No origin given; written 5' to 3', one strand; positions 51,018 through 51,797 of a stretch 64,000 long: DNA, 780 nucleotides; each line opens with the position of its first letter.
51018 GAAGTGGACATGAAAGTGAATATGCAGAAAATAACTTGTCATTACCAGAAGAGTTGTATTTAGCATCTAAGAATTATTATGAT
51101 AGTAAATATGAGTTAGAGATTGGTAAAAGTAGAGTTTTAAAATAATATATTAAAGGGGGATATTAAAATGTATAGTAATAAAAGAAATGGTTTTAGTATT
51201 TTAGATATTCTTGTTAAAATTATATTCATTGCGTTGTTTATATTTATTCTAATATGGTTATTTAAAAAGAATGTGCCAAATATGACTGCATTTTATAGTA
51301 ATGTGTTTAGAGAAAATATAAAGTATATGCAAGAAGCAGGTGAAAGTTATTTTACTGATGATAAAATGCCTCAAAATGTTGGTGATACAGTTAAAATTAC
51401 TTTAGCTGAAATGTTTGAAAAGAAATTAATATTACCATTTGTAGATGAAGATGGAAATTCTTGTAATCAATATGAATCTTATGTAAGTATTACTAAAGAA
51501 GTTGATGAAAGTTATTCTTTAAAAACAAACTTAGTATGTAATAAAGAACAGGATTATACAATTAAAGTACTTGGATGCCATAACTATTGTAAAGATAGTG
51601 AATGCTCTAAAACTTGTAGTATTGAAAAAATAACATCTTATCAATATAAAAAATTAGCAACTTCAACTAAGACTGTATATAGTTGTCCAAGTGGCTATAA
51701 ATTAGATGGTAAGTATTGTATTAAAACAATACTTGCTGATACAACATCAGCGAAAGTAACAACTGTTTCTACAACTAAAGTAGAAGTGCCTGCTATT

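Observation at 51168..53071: Cys-rich pilin-like secreted protein paired with a dedicated membrane thioredoxin (CPNC)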

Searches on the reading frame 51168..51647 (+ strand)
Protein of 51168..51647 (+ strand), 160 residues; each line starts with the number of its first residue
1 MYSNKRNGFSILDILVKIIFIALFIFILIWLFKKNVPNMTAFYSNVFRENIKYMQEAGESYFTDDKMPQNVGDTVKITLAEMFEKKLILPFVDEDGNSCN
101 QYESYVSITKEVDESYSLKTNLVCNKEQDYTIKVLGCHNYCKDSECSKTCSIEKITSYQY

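Call 26: search_protein_representatives(protein=window:51168-51647:+)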
Query: 160 residues. Proteins with E-value up to 0.001 (for the whole library): 1053; up to 1e-10: 650; up to 1e-30: 128. The best 150 are listed.
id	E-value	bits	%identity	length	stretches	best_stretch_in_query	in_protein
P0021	3.8e-74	263.7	76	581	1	1-160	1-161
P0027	5.0e-66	237.4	60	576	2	1-160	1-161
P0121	2.2e-65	235.2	70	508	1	1-159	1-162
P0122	1.2e-56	206.9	66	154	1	1-143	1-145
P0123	4.4e-56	205.1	63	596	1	1-150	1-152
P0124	1.0e-54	200.6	72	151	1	39-160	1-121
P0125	4.0e-54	198.7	57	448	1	1-160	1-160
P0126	9.0e-54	197.6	61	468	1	1-148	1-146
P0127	5.4e-53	195.0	62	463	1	1-159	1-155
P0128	6.3e-53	194.8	60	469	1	1-150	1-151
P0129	8.1e-53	194.5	59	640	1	1-160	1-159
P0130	8.5e-52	191.1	56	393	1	1-155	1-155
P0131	1.4e-51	190.4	76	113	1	1-110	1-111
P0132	1.6e-51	190.2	56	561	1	1-159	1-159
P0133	1.7e-51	190.2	58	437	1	1-152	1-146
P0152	3.0e-39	150.4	49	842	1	8-153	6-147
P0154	5.6e-39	149.5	41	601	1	1-156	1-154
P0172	5.1e-35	136.7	41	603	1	12-160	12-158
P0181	8.2e-34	132.7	44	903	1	9-148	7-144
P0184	1.1e-33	132.3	43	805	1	6-151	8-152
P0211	3.8e-32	127.3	41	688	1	2-148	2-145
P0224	1.8e-31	125.2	44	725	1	13-149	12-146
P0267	3.4e-30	121.0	36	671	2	12-141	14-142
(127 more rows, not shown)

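Call 31: find_encoding_contigs(protein=P0181, flank=8000, max_places=3)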
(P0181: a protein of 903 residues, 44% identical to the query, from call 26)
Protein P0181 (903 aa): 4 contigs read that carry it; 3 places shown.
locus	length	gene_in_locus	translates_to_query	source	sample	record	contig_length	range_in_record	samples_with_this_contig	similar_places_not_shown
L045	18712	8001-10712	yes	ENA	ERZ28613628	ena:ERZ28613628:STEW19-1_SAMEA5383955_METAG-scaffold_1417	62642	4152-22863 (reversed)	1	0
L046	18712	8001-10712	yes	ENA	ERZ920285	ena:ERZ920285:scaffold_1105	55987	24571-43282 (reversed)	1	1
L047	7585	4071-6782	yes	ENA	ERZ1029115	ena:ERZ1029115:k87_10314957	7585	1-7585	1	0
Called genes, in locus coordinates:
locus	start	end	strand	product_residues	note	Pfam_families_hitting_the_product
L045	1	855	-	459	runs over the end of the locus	-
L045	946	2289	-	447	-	PF01471:PG_binding_1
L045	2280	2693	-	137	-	-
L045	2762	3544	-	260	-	PF01476:LysM, PF04225:LysM_OapA (faint), PF18681:DUF5634 (faint), PF22310:NMB0315_dom_I (faint), PF23446:LysM1_NFP_LYK (faint), PF23457:LysM2_NFP (faint), PF23462:LysM3_NFP (faint), PF01476:LysM, +3 more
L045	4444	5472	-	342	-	PF01381:HTH_3, PF12844:HTH_19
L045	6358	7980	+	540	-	-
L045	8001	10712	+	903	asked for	-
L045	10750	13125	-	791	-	PF01588:tRNA_bind, PF03483:B3_4, PF03484:B5, PF17759:tRNA_synthFbeta, PF03147:FDX-ACB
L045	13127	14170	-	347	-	PF02912:Phe_tRNA-synt_N, PF01409:tRNA-synt_2d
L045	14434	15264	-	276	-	-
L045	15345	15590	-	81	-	-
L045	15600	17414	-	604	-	-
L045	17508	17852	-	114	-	PF01196:Ribosomal_L17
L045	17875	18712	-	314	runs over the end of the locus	PF01193:RNA_pol_L, PF01000:RNA_pol_A_bac, PF03118:RNA_pol_A_CTD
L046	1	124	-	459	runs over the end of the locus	-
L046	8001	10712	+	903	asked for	-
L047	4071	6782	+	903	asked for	-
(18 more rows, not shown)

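Call 40: find_encoding_contigs(protein=P0154, flank=7000, max_places=2)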
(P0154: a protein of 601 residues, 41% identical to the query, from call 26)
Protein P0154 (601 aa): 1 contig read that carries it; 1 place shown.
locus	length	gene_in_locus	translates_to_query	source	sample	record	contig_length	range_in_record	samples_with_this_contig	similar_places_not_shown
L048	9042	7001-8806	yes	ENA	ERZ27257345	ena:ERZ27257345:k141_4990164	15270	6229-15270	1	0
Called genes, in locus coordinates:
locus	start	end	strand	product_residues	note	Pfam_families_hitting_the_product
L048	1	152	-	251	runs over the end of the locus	PF00005:ABC_tran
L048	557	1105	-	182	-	PF05708:Peptidase_C92 (faint), PF00877:NLPC_P60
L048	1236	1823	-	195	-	PF12710:HAD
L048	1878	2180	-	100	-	-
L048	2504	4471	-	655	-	-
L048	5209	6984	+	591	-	-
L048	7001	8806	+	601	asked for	-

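Call 41: find_encoding_contigs(protein=P0184, flank=7000, max_places=2)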
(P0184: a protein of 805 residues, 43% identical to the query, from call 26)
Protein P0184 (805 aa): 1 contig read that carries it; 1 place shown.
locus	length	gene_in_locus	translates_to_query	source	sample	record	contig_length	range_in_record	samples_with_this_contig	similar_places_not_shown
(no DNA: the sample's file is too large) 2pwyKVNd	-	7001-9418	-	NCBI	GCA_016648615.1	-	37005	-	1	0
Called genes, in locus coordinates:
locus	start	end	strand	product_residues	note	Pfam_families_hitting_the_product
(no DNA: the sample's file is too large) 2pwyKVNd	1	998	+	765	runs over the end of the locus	PF07963:N_methyl (weak)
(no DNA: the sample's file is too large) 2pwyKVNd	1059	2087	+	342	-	-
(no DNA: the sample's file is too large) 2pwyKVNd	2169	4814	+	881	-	PF07963:N_methyl (weak), PF09479:Flg_new (weak)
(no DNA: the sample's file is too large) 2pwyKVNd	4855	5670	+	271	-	PF21946:LppM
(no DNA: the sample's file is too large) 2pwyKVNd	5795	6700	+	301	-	PF00294:PfkB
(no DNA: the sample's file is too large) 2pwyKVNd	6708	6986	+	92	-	PF01713:Smr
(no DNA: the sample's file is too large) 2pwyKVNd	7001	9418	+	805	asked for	-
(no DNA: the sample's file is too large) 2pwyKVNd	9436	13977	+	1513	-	-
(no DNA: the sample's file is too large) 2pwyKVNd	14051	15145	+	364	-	PF03033:Glyco_transf_28, PF02350:Epimerase_2 (faint), PF00201:UDPGT (weak), PF04101:Glyco_tran_28_C, PF06722:EryCIII-like_C (faint)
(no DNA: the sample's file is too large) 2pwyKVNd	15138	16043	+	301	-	PF01565:FAD_binding_4, PF02873:MurB_C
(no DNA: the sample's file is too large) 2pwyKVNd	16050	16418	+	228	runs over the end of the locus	PF08478:POTRA_1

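Call 42: find_encoding_contigs(protein=P0211, flank=7000, max_places=2)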
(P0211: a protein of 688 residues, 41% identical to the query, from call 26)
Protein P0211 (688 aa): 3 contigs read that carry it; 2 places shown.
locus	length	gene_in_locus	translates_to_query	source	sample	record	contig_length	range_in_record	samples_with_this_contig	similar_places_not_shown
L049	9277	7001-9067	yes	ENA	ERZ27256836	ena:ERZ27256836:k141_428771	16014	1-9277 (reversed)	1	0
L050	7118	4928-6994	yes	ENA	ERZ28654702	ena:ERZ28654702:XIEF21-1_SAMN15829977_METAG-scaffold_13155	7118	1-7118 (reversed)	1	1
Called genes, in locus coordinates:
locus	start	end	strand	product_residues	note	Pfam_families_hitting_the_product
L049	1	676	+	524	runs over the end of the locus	PF09479:Flg_new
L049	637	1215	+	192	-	PF09479:Flg_new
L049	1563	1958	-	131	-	-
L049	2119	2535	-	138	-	PF00005:ABC_tran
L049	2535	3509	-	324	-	PF13379:NMT1_2, PF09084:NMT1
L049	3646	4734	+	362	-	PF00089:Trypsin, PF13365:Trypsin_2, PF13180:PDZ_2, PF00595:PDZ, PF17820:PDZ_6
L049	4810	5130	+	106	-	-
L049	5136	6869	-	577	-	PF03793:PASTA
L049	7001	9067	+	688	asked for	-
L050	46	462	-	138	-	PF00005:ABC_tran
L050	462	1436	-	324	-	PF13379:NMT1_2, PF09084:NMT1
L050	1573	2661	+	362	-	PF00089:Trypsin, PF13365:Trypsin_2, PF13180:PDZ_2, PF00595:PDZ, PF17820:PDZ_6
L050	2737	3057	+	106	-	-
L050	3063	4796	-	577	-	PF03793:PASTA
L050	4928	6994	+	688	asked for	-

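Call 43: predict_structure(alignment_id=A2)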
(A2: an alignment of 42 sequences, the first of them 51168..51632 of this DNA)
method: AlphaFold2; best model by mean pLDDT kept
length: 155 residues; sequences in the alignment: 42
mean_pLDDT: 83.7   pTM: 0.66
mean pLDDT of the five models: 83.7, 83.3, 82.0, 81.1, 80.3
residues with pLDDT >= 90: 88; 70-90: 34; 50-70: 25; < 50: 8
segments of 3 or more residues with pLDDT < 50: 1-5
pLDDT, mean of each block of 10 residues (from residue 1): 54 89 92 69 88 95 91 96 95 90 96 92 94 76 54 52
secondary structure, 60 per line:
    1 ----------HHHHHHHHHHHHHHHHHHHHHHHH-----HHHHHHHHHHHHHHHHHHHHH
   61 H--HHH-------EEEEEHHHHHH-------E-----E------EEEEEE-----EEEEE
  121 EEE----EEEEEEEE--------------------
elements in order: H11-34 H40-61 E74-78 H79-84 E105-110 E116-123 E128-135

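Call 46: fold_search(model_id=the predicted structure, library=pdb)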
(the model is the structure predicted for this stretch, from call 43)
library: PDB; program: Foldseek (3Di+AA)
matches with E <= 10: 642; with E <= 0.001: 0
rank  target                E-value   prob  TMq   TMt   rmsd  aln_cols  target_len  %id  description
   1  6qvi_C                1.9e-01  0.44  0.30  0.12   7.0       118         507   10  Crystal structure of competence-associated pilin ComZ from Thermus thermophilus (released 2019-05-29)
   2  6qvi_A                2.4e-01  0.23  0.26  0.10   8.3       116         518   14  Crystal structure of competence-associated pilin ComZ from Thermus thermophilus (released 2019-05-29)
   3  2eif                  3.2e-01  0.07  0.15  0.16  12.7        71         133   14  Eukaryotic translation initiation factor 5A from Methanococcus jannaschii (released 1999-10-12)
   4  2nvw_B                7.2e-01  0.12  0.16  0.08   5.8        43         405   19  Crystal sctucture of transcriptional regulator Gal80p from kluyveromymes lactis (released 2006-11-21)
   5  6fey_B                7.2e-01  0.08  0.16  0.12  12.9        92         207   10  Crystal structure of Drosophila neural ectodermal development factor Imp-L2 with Drosophila DILP5 insulin (released 2018-09-26)
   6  3b3g_A                7.6e-01  0.15  0.16  0.08   3.6        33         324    9  The 2.4 A crystal structure of the apo catalytic domain of coactivator-associated arginine methyl transferase I(CARM1, (released 2007-11-06)
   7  6qvi_B                8.1e-01  0.20  0.29  0.11   9.9       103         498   11  Crystal structure of competence-associated pilin ComZ from Thermus thermophilus (released 2019-05-29)
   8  9ut3_B                8.1e-01  0.20  0.30  0.11  15.8       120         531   11  The helicase module of the helicase-primase complex from HHV1 bound with ssDNA and amenamevir (released 2026-04-08)
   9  8opz                  8.1e-01  0.11  0.21  0.07   9.7        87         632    8  Crystal structure of a tailspike depolymerase (APK16_gp47) from Acinetobacter phage APK16 (released 2023-05-31)
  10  6ff3_A                8.6e-01  0.07  0.16  0.12  12.8        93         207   12  Crystal structure of Drosophila neural ectodermal development factor Imp-L1 with Human IGF-I (released 2018-09-26)
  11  1bkb                  9.2e-01  0.04  0.14  0.16  13.3        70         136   16  INITIATION FACTOR 5A FROM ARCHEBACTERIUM PYROBACULUM AEROPHILUM (released 1998-11-04)
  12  2h36                  9.8e-01  0.07  0.18  0.23  10.6       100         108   10  Structure of ORF14 from Sulfolobus Islandicus Filamentous Virus (SIFV) (released 2007-06-05)
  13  5oqm_d                9.8e-01  0.06  0.20  0.09  16.5       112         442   10  STRUCTURE OF YEAST TRANSCRIPTION PRE-INITIATION COMPLEX WITH TFIIH AND CORE MEDIATOR (released 2018-05-09)
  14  9q6c_A                9.8e-01  0.06  0.13  0.09  15.5        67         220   10  Cryo-EM structure of octameric COMMD-like protein MBK5214510 from Flavobacteriaceae bacterium (released 2025-10-01)
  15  2eko_MODEL_1_A        9.8e-01  0.05  0.16  0.22  11.9        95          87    5  Solution structure of RUH-073, a Pseudo Chromo Domain from Human cDNA (released 2007-09-25)
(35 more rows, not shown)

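Call 50: search_protein_families(library=pfam, alignment_id=A2, max_evalue=0.05)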
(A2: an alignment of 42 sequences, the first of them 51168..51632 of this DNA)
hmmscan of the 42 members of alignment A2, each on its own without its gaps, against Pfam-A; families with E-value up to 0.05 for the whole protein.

A. member 1, window:51168-51632:+ (155 aa): 0 families

B. families by the number of members that match (of 42 scanned): 21 families
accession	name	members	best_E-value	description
PF12662.13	cEGF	10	2e-11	Complement Clr-like EGF-like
PF25636.1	PBCV1_P7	3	0.00069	PBCV-1 P7 disulphide-bonded subdomain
PF02368.24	Big_2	1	1.7e-27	Bacterial Ig-like domain (group 2)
PF00084.26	Sushi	1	1.4e-06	Sushi repeat (SCR repeat)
PF21461.3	HL_N-beta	1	0.00025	Hyaluronate lyase, N-terminal beta-sheet domain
PF19171.5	DUF5853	1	0.00027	Family of unknown function (DUF5853)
PF22359.2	Big-like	1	0.00037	Bacterial Ig-like domain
PF11781.13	Zn_ribbon_RRN7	1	0.00056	Zinc-finger of RNA-polymerase I-specific TFIIB, Rrn7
PF16356.10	DUF4983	1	0.001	Domain of unknown function (DUF4983)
PF04556.18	DpnII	1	0.0023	DpnII restriction endonuclease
PF01342.26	SAND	1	0.0039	SAND domain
PF07754.17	HVO_2753_ZBP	1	0.0046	Small zinc finger protein HVO_2753-like, Zn-binding pocket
PF00467.35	KOW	1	0.0086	KOW motif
PF22269.2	TagH_SH3-like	1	0.017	Teichoic acid transporter subunit TagH, SH3-like domain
PF13677.11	MotB_plug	1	0.019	Membrane MotB of proton-channel complex MotA/MotB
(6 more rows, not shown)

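Call 61: find_encoding_contigs(protein=P0152, flank=7000, max_places=1)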
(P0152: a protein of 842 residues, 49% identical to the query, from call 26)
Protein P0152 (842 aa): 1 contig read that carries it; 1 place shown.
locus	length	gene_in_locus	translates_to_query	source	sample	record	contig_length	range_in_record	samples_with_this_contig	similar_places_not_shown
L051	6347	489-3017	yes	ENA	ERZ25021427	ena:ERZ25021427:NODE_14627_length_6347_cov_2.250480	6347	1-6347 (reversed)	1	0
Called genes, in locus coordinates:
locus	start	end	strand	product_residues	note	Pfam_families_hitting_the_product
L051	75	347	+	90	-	PF01713:Smr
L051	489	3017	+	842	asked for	-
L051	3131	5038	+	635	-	PF02518:HATPase_c, PF00204:DNA_gyraseB, PF01751:Toprim, PF00986:DNA_gyraseB_C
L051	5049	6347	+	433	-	?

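Call 62: find_encoding_contigs(protein=P0172, flank=7000, max_places=1)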
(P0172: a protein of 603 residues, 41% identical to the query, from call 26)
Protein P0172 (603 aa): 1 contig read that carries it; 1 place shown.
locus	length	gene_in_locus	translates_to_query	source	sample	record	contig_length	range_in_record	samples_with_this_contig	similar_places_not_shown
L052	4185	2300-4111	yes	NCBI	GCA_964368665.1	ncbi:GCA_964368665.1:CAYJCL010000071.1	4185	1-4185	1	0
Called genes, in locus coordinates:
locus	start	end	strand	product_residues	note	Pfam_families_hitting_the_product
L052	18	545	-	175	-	PF01928:CYTH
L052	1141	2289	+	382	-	-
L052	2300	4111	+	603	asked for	PF12662:cEGF (faint)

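Call 63: find_encoding_contigs(protein=P0224, flank=7000, max_places=1)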
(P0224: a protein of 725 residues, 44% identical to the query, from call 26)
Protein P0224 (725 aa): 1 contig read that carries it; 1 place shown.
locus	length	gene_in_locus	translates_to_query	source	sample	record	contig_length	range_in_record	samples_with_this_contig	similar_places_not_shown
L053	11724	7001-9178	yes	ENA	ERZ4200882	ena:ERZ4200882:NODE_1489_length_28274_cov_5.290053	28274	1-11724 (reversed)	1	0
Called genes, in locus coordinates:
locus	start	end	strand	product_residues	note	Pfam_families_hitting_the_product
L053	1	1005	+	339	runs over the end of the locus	PF03706:LPG_synthase_TM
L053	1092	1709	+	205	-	-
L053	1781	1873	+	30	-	-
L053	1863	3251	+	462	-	-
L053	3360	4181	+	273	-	PF19293:CdaA_N, PF02457:DAC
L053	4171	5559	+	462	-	PF07949:YbbR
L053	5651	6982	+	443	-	-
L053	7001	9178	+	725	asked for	-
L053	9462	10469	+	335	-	PF02912:Phe_tRNA-synt_N, PF01409:tRNA-synt_2d, PF00152:tRNA-synt_2 (faint)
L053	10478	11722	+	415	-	?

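Call 64: find_encoding_contigs(protein=P0267, flank=7000, max_places=1)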
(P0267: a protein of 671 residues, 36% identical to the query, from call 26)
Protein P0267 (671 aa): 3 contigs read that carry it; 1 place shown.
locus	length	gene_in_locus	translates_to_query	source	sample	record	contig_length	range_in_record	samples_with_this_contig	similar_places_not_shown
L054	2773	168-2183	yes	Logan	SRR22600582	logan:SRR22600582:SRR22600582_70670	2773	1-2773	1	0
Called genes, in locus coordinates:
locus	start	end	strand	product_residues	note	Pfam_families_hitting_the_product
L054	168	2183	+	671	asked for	PF02368:Big_2, PF26182:Ig_NUP210_5th (faint), PF02368:Big_2, PF26918:Ig_Eae (weak)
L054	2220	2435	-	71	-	PF01381:HTH_3, PF12844:HTH_19, PF13443:HTH_26 (weak), PF13560:HTH_31 (weak)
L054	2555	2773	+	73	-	?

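Call 75: search_protein_families(library=ncbifam, proteins=[P0181, P0154, P0184, P0152, P0211, P0224], max_evalue=0.01)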
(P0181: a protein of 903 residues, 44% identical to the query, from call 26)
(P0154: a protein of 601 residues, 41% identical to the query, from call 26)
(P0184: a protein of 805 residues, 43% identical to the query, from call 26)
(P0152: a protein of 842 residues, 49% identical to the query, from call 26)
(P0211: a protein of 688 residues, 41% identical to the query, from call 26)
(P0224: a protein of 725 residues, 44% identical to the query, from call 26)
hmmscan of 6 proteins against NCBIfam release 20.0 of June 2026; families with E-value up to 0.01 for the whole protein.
P0181 (903 aa): 0 families

P0154 (601 aa): 0 families

P0184 (805 aa): 1 family
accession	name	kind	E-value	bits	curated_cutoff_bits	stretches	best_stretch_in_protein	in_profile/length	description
NF047446.1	barrel_OmpL47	domain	0.0055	17.1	40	1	495-551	2-59/68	OmpL47-type beta-barrel domain-containing protein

P0152 (842 aa): 0 families

P0211 (688 aa): 0 families

P0224 (725 aa): 0 families
